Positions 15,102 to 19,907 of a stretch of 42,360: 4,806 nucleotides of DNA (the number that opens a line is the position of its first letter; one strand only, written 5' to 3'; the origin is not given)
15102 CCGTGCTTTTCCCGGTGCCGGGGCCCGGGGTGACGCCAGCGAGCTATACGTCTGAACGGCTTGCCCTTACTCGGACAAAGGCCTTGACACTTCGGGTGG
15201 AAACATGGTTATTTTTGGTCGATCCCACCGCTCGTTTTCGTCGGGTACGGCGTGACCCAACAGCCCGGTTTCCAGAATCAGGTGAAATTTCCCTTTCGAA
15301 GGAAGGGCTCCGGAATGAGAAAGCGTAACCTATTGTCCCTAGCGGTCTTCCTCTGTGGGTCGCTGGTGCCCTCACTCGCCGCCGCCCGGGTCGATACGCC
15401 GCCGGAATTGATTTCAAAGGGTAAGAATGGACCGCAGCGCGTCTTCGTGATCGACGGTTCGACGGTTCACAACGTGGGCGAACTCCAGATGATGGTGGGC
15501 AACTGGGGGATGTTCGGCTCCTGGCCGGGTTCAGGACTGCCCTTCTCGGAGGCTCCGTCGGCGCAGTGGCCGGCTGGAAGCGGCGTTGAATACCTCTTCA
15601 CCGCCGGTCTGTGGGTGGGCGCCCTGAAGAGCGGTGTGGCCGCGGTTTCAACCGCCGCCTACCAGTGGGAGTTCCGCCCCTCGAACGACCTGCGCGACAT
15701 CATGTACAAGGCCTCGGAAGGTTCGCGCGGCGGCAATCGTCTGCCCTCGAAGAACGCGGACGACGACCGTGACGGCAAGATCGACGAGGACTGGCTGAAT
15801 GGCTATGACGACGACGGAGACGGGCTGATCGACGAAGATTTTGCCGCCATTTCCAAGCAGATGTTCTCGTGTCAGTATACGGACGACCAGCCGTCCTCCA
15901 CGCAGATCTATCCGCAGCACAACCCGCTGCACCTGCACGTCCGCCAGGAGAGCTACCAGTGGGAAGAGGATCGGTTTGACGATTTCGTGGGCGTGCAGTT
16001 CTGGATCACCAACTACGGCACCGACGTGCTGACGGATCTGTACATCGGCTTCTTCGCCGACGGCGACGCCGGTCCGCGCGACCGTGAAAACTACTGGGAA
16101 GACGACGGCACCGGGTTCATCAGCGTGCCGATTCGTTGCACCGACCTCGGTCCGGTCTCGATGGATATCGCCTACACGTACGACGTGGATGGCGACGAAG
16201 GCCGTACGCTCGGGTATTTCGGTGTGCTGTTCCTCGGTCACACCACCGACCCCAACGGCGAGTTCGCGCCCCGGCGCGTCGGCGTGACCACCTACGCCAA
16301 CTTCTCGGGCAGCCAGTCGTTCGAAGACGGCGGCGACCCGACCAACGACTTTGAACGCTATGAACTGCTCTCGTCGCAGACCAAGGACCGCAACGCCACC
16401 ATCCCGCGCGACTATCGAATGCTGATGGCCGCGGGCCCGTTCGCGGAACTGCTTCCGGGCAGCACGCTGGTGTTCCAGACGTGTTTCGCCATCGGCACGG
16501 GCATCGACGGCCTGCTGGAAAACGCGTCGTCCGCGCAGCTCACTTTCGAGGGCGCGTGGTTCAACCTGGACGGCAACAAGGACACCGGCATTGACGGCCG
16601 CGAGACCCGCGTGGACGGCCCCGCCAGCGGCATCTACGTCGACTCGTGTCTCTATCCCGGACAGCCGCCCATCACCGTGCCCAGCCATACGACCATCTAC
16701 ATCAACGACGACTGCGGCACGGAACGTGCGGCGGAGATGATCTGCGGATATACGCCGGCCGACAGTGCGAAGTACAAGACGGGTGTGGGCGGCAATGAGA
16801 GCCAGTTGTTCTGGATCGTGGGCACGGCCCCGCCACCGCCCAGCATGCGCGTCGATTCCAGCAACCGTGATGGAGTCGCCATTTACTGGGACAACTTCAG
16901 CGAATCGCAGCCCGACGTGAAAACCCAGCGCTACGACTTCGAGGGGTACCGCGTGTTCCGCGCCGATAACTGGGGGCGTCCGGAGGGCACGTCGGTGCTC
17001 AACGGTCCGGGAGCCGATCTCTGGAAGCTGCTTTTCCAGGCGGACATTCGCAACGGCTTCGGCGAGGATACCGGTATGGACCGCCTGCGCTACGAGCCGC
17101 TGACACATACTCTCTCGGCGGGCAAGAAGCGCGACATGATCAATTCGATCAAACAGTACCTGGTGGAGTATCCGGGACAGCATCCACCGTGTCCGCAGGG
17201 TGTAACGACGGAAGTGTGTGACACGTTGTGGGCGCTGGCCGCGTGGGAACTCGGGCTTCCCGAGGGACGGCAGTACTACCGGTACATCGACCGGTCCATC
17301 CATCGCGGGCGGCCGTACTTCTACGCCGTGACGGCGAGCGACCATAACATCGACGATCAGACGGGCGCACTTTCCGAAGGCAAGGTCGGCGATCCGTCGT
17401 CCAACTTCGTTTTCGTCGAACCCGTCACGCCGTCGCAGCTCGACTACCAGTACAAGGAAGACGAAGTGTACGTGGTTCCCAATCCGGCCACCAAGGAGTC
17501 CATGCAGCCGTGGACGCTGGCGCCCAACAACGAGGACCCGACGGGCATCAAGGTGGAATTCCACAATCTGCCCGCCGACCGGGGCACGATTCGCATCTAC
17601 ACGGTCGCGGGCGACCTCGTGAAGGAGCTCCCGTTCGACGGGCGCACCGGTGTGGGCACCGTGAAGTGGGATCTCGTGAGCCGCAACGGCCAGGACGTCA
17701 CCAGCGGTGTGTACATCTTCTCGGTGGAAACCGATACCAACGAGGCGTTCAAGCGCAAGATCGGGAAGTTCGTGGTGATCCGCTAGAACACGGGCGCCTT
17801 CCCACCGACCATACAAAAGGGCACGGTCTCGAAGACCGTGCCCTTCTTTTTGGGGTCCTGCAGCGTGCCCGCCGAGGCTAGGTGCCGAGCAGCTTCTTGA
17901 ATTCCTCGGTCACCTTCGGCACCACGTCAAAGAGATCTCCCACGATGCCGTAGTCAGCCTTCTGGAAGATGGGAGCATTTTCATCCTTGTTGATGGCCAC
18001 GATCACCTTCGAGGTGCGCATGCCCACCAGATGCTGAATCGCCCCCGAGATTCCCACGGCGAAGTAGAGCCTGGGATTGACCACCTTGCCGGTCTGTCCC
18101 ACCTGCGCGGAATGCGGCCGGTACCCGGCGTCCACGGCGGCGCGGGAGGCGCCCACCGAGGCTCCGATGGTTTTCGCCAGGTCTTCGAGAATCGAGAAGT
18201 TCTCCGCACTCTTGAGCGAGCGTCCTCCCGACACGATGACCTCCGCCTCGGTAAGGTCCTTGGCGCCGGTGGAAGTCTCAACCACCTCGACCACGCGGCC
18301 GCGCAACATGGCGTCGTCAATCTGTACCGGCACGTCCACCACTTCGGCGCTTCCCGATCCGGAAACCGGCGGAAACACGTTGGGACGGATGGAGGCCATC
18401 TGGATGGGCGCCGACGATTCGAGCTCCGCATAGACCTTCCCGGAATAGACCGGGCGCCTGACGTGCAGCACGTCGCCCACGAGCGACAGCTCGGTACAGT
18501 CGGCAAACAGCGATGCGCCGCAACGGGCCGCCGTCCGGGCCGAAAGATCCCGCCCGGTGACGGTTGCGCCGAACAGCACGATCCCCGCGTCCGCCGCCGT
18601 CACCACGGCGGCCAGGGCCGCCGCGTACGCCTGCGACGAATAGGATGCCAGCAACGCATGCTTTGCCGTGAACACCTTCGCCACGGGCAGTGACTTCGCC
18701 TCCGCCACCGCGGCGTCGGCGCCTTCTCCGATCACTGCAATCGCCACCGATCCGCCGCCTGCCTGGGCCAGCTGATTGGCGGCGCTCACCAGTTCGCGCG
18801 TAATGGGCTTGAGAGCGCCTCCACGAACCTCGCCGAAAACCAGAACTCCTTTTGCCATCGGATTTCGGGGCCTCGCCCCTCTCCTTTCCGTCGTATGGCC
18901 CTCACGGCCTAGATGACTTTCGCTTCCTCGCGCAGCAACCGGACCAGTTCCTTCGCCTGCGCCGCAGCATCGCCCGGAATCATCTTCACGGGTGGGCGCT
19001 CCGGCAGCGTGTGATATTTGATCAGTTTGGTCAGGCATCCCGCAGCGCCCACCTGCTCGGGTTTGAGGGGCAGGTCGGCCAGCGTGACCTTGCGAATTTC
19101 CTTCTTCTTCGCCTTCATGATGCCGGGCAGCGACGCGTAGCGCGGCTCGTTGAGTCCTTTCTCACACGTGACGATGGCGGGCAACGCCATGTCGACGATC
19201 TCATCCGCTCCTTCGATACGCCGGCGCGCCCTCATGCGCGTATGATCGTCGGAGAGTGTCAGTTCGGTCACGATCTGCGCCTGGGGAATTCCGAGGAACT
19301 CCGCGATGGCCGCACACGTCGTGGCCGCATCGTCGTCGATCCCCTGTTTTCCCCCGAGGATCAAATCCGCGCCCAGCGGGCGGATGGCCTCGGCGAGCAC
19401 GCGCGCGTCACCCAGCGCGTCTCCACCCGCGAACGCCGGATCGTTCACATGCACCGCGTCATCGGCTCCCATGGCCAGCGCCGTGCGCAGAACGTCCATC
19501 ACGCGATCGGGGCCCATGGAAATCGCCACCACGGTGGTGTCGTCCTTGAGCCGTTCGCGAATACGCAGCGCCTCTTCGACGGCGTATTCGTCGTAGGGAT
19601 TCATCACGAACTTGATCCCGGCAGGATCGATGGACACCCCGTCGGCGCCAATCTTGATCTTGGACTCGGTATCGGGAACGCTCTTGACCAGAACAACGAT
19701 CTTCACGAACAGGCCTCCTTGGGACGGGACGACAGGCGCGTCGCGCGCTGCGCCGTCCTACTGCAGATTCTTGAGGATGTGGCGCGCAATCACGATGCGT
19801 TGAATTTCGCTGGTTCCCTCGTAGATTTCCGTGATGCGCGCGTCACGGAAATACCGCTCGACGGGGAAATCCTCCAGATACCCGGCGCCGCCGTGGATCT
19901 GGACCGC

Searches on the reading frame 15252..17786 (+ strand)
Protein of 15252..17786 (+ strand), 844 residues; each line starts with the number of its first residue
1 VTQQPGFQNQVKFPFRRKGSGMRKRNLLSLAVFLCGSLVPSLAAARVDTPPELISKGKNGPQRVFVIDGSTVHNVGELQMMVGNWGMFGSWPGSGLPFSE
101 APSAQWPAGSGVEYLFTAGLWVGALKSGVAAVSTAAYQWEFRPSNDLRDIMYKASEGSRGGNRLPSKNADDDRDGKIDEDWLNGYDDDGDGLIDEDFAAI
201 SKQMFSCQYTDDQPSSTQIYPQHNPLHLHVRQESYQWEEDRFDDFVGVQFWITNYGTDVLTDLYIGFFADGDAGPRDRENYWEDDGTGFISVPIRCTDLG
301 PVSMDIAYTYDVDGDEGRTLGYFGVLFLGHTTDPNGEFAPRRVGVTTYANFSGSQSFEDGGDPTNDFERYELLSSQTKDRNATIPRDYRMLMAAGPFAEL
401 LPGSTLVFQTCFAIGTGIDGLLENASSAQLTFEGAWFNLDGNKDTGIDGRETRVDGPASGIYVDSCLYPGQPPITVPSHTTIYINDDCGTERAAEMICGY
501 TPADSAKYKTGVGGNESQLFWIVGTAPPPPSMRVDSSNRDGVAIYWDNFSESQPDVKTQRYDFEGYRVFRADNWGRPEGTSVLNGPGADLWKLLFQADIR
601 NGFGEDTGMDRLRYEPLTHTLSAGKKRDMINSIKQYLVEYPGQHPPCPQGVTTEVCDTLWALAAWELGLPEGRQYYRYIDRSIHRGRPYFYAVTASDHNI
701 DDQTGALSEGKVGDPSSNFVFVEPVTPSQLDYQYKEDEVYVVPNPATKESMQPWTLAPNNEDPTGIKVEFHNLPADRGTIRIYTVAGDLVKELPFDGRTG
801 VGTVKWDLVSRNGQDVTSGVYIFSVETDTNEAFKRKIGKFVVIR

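Call 8: search_protein_families(library=pfam, proteins=[window:15252-17786:+], max_evalue=0.001)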
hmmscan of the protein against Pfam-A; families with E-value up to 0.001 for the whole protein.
window:15252-17786:+ (844 aa): 1 family
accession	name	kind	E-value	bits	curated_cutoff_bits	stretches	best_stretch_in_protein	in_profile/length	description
PF13860.13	FlgD_ig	-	1.6e-05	25.3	27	1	773-830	20-78/79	FlgD Ig-like domain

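Call 70: search_protein_families(library=ncbifam, proteins=[window:15252-17786:+], max_evalue=0.001)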
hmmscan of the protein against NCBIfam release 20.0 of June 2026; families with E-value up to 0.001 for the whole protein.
window:15252-17786:+ (844 aa): 3 families
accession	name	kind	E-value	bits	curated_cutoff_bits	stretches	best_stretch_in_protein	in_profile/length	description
NF052228.1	T9SS_PorZ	equivalog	2.7e-07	29.4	260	1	736-844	670-757/757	type IX secretion system anionic LPS delivery protein PorZ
NF005176.1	PRK06655.1-1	equivalog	1.5e-05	25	230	1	760-830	82-152/197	flagellar hook assembly protein FlgD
TIGR04183.1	Por_Secre_tail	domain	0.00068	19.6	23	0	758-837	3-69/72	T9SS type A sorting domain-containing protein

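Call 85: search_solved_structures(query=window:15252-17786:+, max_evalue=1)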
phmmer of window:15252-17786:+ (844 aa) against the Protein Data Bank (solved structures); distinct sequences matched with E-value up to 1: 0.

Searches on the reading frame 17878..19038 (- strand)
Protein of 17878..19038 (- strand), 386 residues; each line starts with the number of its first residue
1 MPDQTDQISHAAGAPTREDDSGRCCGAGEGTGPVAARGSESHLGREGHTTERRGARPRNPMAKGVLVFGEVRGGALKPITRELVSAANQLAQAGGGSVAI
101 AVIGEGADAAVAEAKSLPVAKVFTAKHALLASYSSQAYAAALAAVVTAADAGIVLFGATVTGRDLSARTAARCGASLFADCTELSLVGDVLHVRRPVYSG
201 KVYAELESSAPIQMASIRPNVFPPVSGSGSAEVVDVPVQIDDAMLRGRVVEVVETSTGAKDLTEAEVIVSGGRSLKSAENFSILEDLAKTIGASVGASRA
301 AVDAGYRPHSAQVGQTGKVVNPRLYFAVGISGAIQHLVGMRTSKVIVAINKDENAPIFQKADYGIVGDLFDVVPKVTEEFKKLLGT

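Call 8: search_protein_families(library=pfam, proteins=[window:17878-19038:-], max_evalue=0.001)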
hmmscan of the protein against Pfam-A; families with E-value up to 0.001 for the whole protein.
window:17878-19038:- (386 aa): 2 families
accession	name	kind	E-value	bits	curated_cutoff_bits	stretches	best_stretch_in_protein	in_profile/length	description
PF01012.27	ETF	-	1.5e-39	136.1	26.7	1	65-238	1-178/181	Electron transfer flavoprotein domain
PF00766.25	ETF_alpha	-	4.2e-35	120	27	1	261-341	1-81/81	Electron transfer flavoprotein FAD-binding domain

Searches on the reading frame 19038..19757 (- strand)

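Call 70: search_protein_families(library=ncbifam, proteins=[window:19038-19757:-], max_evalue=0.001)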
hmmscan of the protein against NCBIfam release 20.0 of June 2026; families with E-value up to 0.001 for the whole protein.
window:19038-19757:- (240 aa): 5 families
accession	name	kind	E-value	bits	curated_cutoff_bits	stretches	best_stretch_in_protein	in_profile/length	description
NF040731.1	flavo_sub_EftB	exception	1e-49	169.2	445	1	19-237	1-216/260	electron transfer flavoprotein subunit beta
NF042971.1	AcrlCoAredClosAcrB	equivalog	2.5e-41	141.5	475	1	19-226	2-207/266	acryloyl-CoA reductase electron transfer subunit gamma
TIGR04503.1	mft_etfB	hypoth_equivalog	1.1e-26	93.8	200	1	52-230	30-219/290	mycofactocin-associated electron transfer flavoprotein beta subunit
NF002888.0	PRK03359.1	subfamily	2e-21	76.5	219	1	19-233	2-215/256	putative electron transfer flavoprotein FixA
NF008998.0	PRK12342.1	equivalog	3e-20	72.7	338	1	19-234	2-212/254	electron transfer flavoprotein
